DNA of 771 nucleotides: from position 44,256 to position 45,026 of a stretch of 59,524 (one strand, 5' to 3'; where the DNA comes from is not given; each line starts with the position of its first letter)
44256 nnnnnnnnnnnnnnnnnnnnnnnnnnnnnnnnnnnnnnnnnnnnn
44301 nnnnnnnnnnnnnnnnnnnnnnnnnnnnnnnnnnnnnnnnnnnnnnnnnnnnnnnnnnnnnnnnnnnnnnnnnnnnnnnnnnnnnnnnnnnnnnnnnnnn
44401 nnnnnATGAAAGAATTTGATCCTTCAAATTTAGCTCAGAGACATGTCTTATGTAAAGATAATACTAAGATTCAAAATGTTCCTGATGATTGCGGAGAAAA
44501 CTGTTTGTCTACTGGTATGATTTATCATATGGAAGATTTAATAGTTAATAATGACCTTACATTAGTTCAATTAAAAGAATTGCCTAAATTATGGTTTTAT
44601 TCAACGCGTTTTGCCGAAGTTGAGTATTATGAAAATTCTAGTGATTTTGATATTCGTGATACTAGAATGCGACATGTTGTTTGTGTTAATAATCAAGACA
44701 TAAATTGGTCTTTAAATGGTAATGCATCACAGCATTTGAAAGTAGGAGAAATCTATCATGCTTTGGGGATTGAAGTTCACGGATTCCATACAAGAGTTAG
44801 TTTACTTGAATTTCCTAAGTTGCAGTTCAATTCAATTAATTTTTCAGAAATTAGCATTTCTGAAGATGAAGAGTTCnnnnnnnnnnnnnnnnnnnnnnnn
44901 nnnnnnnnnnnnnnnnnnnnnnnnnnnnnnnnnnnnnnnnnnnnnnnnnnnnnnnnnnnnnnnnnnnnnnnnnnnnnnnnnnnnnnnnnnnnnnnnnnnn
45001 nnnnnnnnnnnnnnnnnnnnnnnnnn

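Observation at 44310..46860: Tandem array of four self-contained cassettes encoding an unassignable, internally duplicated small protein family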

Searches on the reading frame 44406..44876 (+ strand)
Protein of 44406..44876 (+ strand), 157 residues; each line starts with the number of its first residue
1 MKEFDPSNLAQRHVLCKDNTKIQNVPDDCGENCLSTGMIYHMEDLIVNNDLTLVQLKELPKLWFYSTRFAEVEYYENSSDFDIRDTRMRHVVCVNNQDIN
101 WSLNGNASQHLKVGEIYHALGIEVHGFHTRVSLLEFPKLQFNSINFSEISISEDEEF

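Call 3: search_protein_families(library=pfam, proteins=[window:44406-44876:+], max_evalue=1)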
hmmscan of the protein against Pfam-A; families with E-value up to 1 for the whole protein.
window:44406-44876:+ (157 aa): 1 family
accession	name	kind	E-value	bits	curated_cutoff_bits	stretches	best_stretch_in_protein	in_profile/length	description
PF23631.1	DUF7143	-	0.15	12.4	27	0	10-27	18-36/160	Domain of unknown function (DUF7143)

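Call 4: search_protein_families(library=ncbifam, proteins=[window:44406-44876:+], max_evalue=1)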
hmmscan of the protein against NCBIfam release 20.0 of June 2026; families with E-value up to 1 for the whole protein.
window:44406-44876:+ (157 aa): 0 families

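Call 10: find_related_loci(query=A1, collection=genome_contigs, flank=8000)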
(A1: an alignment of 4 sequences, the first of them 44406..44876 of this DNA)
Query A1 (157 aa) in genome_contigs; peptide patterns used: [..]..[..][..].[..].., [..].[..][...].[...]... (x = any residue, [..] = any of these).
32 stretches matched a pattern, but none encodes a relative of the query by tblastn (E <= 1e-3).
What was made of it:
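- Tried and rejected: Species genomes gave nothing (call 10).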

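Call 12: list_cluster_members(proteins=[window:44406-44876:+, window:45046-45516:+, window:45691-46173:+, window:46313-46780:+, P0001])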
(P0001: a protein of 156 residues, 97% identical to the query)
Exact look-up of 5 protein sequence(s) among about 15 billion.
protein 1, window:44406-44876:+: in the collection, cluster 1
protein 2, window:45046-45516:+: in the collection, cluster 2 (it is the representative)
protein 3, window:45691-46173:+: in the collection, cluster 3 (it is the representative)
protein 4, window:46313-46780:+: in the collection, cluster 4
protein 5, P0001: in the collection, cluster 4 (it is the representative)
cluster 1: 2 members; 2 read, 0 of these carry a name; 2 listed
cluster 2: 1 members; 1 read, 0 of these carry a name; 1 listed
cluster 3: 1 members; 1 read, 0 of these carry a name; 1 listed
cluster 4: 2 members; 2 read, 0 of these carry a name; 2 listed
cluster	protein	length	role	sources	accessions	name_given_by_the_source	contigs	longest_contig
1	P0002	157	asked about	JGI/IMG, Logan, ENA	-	-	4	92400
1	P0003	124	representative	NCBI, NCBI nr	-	-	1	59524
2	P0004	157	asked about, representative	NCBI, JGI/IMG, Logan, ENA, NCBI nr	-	-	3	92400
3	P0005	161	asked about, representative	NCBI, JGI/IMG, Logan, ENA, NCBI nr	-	-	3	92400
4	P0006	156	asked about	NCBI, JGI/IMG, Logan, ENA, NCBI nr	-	-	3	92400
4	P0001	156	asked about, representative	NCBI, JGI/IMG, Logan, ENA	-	-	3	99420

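Call 20: search_protein_representatives(alignment_id=A1)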
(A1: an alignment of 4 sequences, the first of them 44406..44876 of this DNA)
Query: 4 sequences, 156 profile positions. Proteins with E-value up to 0.001 (for the whole library): 163; up to 1e-10: 10; up to 1e-30: 3. The best 150 are listed.
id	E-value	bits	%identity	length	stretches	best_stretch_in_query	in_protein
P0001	2.6e-78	277.6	-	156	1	1-155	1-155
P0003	6.1e-61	221.1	-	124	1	35-155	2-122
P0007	1.6e-60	219.8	-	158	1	1-156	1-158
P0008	1.7e-19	86.5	-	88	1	73-149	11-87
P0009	1.9e-16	76.6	-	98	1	78-150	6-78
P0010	1.6e-12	63.8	-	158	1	87-149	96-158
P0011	3.1e-12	62.9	-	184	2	80-151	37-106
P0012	7.9e-12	61.6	-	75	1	82-150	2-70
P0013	2.8e-11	59.8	-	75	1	82-154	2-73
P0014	7.5e-11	58.4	-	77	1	81-153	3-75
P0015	1.7e-10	57.2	-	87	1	75-149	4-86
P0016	1.8e-10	57.2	-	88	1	83-148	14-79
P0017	7.9e-10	55.1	-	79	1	81-148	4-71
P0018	1.0e-09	54.7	-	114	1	78-149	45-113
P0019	1.1e-09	54.6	-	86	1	71-150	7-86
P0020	2.0e-09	53.8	-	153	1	82-149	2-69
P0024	8.4e-08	48.5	-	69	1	82-149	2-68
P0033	3.9e-07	46.3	-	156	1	75-149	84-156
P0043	2.1e-06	44.0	-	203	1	79-154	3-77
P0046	3.4e-06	43.3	-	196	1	73-149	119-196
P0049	4.1e-06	43.0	-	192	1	81-150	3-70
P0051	5.5e-06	42.6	-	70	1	1-72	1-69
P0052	5.6e-06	42.6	-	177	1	80-153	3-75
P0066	1.9e-05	40.8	-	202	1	85-149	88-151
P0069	2.7e-05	40.3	-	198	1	105-154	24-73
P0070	3.0e-05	40.2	-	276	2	108-151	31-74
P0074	3.5e-05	40.0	-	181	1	78-149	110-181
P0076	3.9e-05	39.8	-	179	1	1-94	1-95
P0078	4.7e-05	39.6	-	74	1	97-148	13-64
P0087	6.2e-05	39.2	-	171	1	103-150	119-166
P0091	7.9e-05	38.8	-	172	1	81-152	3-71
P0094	8.4e-05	38.8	-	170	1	81-154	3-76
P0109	1.7e-04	37.8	-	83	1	85-150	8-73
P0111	1.8e-04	37.7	-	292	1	104-152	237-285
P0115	2.0e-04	37.6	-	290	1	79-149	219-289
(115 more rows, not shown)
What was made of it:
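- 44406..44879 (+): Copy 1 (w1), 157 aa, two PF27001/Trna.2-like modules (about aa 1-78 and 79-157). This is the fastest-evolving copy: 61% aa identity to its counterpart in the 3-copy lineage. NCBI's gene call is a truncated 124-aa product (calls 12, 20)
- Narrow distribution (call 20).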

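Call 23: search_protein_families(library=pfam, proteins=[P0008, P0012, P0013, P0020, P0043, P0052, P0076, P0070, P0111, P0115], max_evalue=0.1)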
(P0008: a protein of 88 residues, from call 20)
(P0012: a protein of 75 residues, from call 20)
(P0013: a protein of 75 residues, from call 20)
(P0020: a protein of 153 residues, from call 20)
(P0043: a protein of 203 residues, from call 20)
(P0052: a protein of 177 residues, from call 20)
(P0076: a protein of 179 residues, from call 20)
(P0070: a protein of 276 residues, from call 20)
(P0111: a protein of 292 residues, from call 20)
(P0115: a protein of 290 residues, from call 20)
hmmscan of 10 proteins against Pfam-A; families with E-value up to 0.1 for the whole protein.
P0008 (88 aa): 0 families

P0012 (75 aa): 0 families

P0013 (75 aa): 1 family
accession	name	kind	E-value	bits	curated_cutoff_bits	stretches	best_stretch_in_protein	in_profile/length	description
PF20111.4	DUF6501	-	0.085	13.2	23.8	0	5-38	9-39/67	Family of unknown function (DUF6501)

P0020 (153 aa): 0 families

P0043 (203 aa): 3 families
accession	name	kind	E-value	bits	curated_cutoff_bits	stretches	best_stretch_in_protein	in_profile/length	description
PF00412.28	LIM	-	0.0011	19.6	22.9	1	160-193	21-53/58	LIM domain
PF23783.1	Zn_ribbon_TiaS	-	0.082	13.1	27.3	0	187-198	1-12/41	TiaS C-terminal zinc ribbon domain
PF08271.17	Zn_Ribbon_TF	-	0.082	12.9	29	0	167-201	1-33/43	TFIIB zinc-binding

P0052 (177 aa): 1 family
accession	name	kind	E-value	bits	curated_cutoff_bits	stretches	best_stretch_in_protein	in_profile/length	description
PF00498.31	FHA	-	8.7e-07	29.7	20.7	1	131-176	2-47/67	FHA domain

P0076 (179 aa): 3 families
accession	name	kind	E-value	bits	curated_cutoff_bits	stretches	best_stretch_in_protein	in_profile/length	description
PF00498.31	FHA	-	3.8e-09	37.3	20.7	1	131-177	1-46/67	FHA domain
PF16697.10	Yop-YscD_cpl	-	0.00051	20.7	33.2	1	128-170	16-55/94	Inner membrane component of T3SS, cytoplasmic domain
PF24339.2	OB_DEPS-1_3rd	-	0.0051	17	27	1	12-43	14-45/63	P-granule-associated protein DEPS-1, third OB-fold domain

P0070 (276 aa): 2 families
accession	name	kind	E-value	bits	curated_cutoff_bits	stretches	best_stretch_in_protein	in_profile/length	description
PF14721.12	AIF_C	-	0.0078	17.1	25.9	1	153-203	65-115/130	Apoptosis-inducing factor, mitochondrion-associated, C-term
PF13306.12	LRR_5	-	0.023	15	27.7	1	41-145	21-121/127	BspA type Leucine rich repeat region (6 copies)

P0111 (292 aa): 1 family
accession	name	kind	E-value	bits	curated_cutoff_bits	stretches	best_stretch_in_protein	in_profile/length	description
PF07846.17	Metallothio_Cad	-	0.071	14.1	27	0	135-168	15-45/52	Metallothionein family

P0115 (290 aa): 0 families

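Call 24: search_protein_families(library=phrogs, proteins=[window:44406-44876:+, P0008, P0012, P0013, P0020, P0043, P0052, P0024, P0051], max_evalue=0.1)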
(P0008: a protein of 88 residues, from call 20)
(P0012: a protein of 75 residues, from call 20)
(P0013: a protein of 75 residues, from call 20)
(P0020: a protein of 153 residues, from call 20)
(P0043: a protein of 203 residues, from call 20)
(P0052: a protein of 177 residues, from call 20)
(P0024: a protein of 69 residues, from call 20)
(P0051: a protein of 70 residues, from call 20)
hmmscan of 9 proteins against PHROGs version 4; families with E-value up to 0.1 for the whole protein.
window:44406-44876:+ (157 aa): 4 families
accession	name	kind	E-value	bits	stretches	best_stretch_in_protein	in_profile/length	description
phrog_8472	-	unknown function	0.00034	21.9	1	104-149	43-88/89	-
phrog_19080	-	unknown function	0.018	14.7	1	71-130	121-179/477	-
phrog_13125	-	unknown function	0.042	15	0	21-67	15-59/70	-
phrog_32991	-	unknown function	0.092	14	0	28-88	3-61/124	-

P0008 (88 aa): 3 families
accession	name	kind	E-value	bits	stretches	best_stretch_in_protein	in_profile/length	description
phrog_8472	-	unknown function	8.3e-06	27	1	38-86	39-87/89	-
phrog_3426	-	unknown function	0.022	15.9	1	43-84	30-69/72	-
phrog_10953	-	unknown function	0.037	15.1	1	9-67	23-75/86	-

P0012 (75 aa): 2 families
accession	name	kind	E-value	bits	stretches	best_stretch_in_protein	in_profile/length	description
phrog_8472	-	unknown function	2e-05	25.8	1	14-70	34-89/89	-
phrog_3426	-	unknown function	0.013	16.7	1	31-66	35-69/72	-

P0013 (75 aa): 1 family
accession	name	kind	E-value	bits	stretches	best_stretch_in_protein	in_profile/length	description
phrog_8472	-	unknown function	1.7e-06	29.2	1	25-68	45-88/89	-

P0020 (153 aa): 3 families
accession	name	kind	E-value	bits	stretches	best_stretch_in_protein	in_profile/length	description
phrog_8472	-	unknown function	2.1e-05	25.7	1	29-69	48-88/89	-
phrog_3426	-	unknown function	0.0057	17.8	1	23-67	27-70/72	-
phrog_2023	-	unknown function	0.1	13.9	0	33-67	30-63/95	-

P0043 (203 aa): 5 families
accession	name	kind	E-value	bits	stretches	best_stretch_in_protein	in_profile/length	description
phrog_8472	-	unknown function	0.00014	23.1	1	33-72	49-88/89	-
phrog_22543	-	unknown function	0.00017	23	1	153-202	53-102/105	-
phrog_3426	-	unknown function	0.0082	17.3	1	33-69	34-69/72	-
phrog_6422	-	moron, auxiliary metabolic gene and host takeover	0.049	15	1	167-199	8-42/120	Lar-like restriction alleviation protein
phrog_21525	-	unknown function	0.068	14.7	0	164-200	69-106/108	-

P0052 (177 aa): 0 families

P0024 (69 aa): 1 family
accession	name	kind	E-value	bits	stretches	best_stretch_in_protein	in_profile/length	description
phrog_8472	-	unknown function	5.4e-06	27.6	1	9-67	29-87/89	-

P0051 (70 aa): 1 family
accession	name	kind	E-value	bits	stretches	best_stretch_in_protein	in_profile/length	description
phrog_8472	-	unknown function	0.0061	17.9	1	12-68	29-87/89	-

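Call 25: predict_structure(alignment_id=A1)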
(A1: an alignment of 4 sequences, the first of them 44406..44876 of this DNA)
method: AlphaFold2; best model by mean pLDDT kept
length: 157 residues; sequences in the alignment: 4
mean_pLDDT: 61.8   pTM: 0.52
mean pLDDT of the five models: 61.8, 42.0, 38.6, 32.5, 30.8
residues with pLDDT >= 90: 0; 70-90: 65; 50-70: 50; < 50: 42
segments of 3 or more residues with pLDDT < 50: 1-9, 21-32, 75-86, 100-102, 152-157
pLDDT, mean of each block of 10 residues (from residue 1): 40 64 39 60 76 75 71 50 51 67 61 74 72 75 67 40
secondary structure, 60 per line:
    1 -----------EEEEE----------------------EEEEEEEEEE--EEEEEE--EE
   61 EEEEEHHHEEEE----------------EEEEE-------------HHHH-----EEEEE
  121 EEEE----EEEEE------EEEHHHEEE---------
elements in order: E12-16 E39-48 E51-56 E59-65 E69-72 E89-93 H107-110 E116-124 E129-133 E140-142 E146-148
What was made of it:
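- Tried and rejected: The first AF2 run, with 4 sequences, was poor (pLDDT 62, call 25).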

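Call 34: search_protein_families(library=pfam, proteins=[P0109], max_evalue=1)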
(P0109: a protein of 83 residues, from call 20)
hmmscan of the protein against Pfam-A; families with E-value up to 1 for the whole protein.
P0109 (83 aa): 0 families

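Call 37: find_encoding_contigs(protein=P0078, flank=8000, max_places=3)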
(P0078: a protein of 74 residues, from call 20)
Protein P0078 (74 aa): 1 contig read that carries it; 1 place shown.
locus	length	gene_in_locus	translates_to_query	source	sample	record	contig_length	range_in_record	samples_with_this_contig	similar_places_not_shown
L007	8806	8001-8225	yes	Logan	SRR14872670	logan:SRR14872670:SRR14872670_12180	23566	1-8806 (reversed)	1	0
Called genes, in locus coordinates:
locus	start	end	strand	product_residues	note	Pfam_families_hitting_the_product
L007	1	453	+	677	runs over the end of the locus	-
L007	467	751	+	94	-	-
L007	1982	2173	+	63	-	-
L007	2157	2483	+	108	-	-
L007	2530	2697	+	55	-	-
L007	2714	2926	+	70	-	-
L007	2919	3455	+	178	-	-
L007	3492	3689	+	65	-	-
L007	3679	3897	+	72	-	-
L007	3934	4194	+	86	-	-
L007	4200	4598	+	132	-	-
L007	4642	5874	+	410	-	-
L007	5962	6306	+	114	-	-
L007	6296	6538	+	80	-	-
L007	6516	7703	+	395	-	-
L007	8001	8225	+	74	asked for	-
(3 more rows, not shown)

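Call 50: predict_structure(alignment_id=A5)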
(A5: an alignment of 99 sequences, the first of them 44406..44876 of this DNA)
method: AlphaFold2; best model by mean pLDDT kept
length: 157 residues; sequences in the alignment: 99
mean_pLDDT: 87.8   pTM: 0.77
mean pLDDT of the five models: 87.8, 84.7, 84.1, 82.9, 82.1
residues with pLDDT >= 90: 92; 70-90: 53; 50-70: 11; < 50: 1
segments of 3 or more residues with pLDDT < 50: none
pLDDT, mean of each block of 10 residues (from residue 1): 78 88 69 85 91 91 91 82 94 93 89 95 95 95 95 68
secondary structure, 60 per line:
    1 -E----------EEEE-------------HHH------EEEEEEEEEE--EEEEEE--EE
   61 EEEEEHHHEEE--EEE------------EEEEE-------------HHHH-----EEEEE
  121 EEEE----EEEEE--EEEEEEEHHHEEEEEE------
elements in order: E13-16 E39-48 E51-56 E59-65 E69-71 E74-76 E89-93 H107-110 E116-124 E129-133 E136-142 E146-151
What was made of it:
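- On SH3-like small beta-barrel fold class: The confident AF2 model (pLDDT 87.8) shows the expected strand pattern (call 50).
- The AF2 model has pLDDT 87.8 and pTM 0.77, with two 5-6-stranded barrels (call 50).
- Tried and rejected: It was replaced by the 99-sequence run (call 50).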

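Call 55: fold_search(model_id=the predicted structure, library=pdb)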
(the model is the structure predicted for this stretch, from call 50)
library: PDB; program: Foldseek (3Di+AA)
matches with E <= 10: 527; with E <= 0.001: 0
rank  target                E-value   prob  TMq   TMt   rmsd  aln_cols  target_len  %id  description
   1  5jqc                  4.7e-02  0.72  0.28  0.19  14.7       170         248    6  Crystal structure putative autolysin from Listeria monocytogenes (released 2016-05-18)
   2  5d74_A                7.7e-02  0.21  0.22  0.16  13.9       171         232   12  The crystal structure of Ly7917 (released 2016-08-17)
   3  2l3s_MODEL_1_A        1.5e-01  0.28  0.25  0.24  13.8       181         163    9  Structure of the autoinhibited Crk (released 2010-12-08)
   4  3npf_B                1.5e-01  0.25  0.25  0.15  12.4       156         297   10  Crystal structure of a putative dipeptidyl-peptidase VI (BACOVA_00612) from Bacteroides ovatus at 1.72 A resolution (released 2010-07-28)
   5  5ohq                  1.6e-01  0.38  0.22  0.29  10.6       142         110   12  Crystal structure of the KOW6-KOW7 domain of human DSIF (released 2017-09-13)
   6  3a98_A                1.6e-01  0.80  0.26  0.26   9.0        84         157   19  Crystal structure of the complex of the interacting regions of DOCK2 and ELMO1 (released 2010-10-27)
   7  1ywp                  2.1e-01  0.91  0.27  0.55   4.5        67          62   16  Phospholipase Cgamma1 SH3 (released 2005-08-16)
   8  4epc                  2.1e-01  0.30  0.28  0.29  13.5       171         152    5  Crystal structure of Autolysin repeat domains from Staphylococcus epidermidis (released 2012-06-06)
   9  6mxx_J                2.2e-01  0.44  0.24  0.30  11.7       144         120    7  Structure of 53BP1 tandem Tudor domains in complex with small molecule UNC2991 (released 2019-11-27)
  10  4r0k_A                2.3e-01  0.25  0.26  0.16  12.2       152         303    8  Crystal structure of a putative dipeptidyl-peptidase VI (BT_1314) from Bacteroides thetaiotaomicron VPI-5482 at 1.75 A (released 2014-08-20)
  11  4r0k_B                2.3e-01  0.25  0.26  0.16  12.8       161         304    8  Crystal structure of a putative dipeptidyl-peptidase VI (BT_1314) from Bacteroides thetaiotaomicron VPI-5482 at 1.75 A (released 2014-08-20)
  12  1y0m                  2.6e-01  0.77  0.25  0.50   3.8        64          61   16  Crystal structure of of the SH3 domain of phospholipase C Gamma-1 (released 2006-02-21)
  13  9xrl_AL               2.6e-01  0.21  0.24  0.11   9.3       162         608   11  Structure of mouse cytoplasmic lattice (CPL) repeating unit (released 2026-03-18)
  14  3h41                  2.7e-01  0.20  0.24  0.14  11.5       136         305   13  CRYSTAL STRUCTURE OF A NLPC/P60 FAMILY PROTEIN (BCE_2878) FROM BACILLUS CEREUS ATCC 10987 AT 1.79 A RESOLUTION (released 2009-05-05)
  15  7unc_Z                2.8e-01  0.20  0.23  0.13  19.9       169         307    9  Pol II-DSIF-SPT6-PAF1c-TFIIS complex with rewrapped nucleosome (released 2022-10-19)
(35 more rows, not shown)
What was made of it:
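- Closest known: Tandem SH3 / tandem Tudor / KOW small beta-barrel binding modules. Same: These families are the top Foldseek hits (call 55).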

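Call 56: fold_search(model_id=the predicted structure, library=viral)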
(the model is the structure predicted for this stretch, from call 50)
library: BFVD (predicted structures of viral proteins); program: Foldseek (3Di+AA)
matches with E <= 10: 616; with E <= 0.001: 1
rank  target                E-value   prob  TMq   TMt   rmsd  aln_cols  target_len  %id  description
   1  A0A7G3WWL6            7.4e-04  0.97  0.27  0.17  13.0       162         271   17  (no name in the UniProt tables at hand)
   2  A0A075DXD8            1.2e-03  0.99  0.24  0.16  11.2       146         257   20  Uncharacterized protein [Acinetobacter phage vB_AbaP_Acibel007]
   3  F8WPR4                2.7e-03  1.00  0.33  0.17   9.2       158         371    9  (no name in the UniProt tables at hand)
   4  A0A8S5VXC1            2.9e-03  0.95  0.27  0.17  11.6       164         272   12  (no name in the UniProt tables at hand)
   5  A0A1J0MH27            3.2e-03  0.92  0.26  0.27  13.5       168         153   14  (no name in the UniProt tables at hand)
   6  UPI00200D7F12         3.8e-03  1.00  0.39  0.46   4.1        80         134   25  (no name look-up for this kind of identifier)
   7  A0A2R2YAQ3            4.4e-03  0.97  0.28  0.25  12.7       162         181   10  Uncharacterized protein [Pseudomonas phage PPSC2]
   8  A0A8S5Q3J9            5.8e-03  0.98  0.30  0.20  11.7       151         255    9  N-acetylmuramoyl-L-alanine amidase [Siphoviridae sp. ctLqe90]
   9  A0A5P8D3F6            6.9e-03  1.00  0.32  0.56   4.2        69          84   28  (no name in the UniProt tables at hand)
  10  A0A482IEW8            7.7e-03  0.99  0.31  0.39  13.5       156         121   14  (no name in the UniProt tables at hand)
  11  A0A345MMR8            8.1e-03  0.92  0.28  0.22  12.6       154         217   19  (no name in the UniProt tables at hand)
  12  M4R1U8                1.6e-02  1.00  0.33  0.38   4.9        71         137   27  Uncharacterized protein [Synechococcus phage S-SKS1]
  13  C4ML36                1.6e-02  0.97  0.36  0.29   9.7       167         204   14  p36 [Xanthomonas phage phiL7]
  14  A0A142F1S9            1.6e-02  0.92  0.30  0.18   9.3       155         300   10  Nucleotide modification associated domain-containing protein [Bacillus phage Mgbh1]
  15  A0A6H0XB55            1.7e-02  0.94  0.30  0.34  15.9       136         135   16  (no name in the UniProt tables at hand)
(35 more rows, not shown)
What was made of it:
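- BFVD hits are uncharacterised phage proteins (call 56).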

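Call 61: find_encoding_contigs(protein=P0009, flank=8000, max_places=2)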
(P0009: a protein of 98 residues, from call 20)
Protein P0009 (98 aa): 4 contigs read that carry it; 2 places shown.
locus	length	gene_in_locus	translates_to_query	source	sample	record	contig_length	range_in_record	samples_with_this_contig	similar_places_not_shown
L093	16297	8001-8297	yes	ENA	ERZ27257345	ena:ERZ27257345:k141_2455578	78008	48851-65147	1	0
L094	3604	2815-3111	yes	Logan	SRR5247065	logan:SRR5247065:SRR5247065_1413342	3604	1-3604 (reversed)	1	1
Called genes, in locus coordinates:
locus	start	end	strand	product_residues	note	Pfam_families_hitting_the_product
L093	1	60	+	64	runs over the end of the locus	-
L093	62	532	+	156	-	-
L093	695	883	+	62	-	-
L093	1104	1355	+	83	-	-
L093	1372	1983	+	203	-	-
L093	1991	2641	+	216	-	-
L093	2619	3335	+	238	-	-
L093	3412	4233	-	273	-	-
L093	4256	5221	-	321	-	PF01966:HD (weak)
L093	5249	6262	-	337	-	-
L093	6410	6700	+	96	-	-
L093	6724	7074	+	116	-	-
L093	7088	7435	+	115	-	-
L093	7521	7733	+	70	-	-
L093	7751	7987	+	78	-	-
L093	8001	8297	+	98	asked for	PF27001:Phage_T4_Y07B (weak)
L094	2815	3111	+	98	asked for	PF27001:Phage_T4_Y07B (weak)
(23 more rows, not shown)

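Call 64: search_dna_similar(query=window:44406-44876:+, collection=phages, mode=protein, max_evalue=0.01, max_rows=30)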
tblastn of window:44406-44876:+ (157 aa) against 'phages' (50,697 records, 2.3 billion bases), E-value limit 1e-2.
No match.
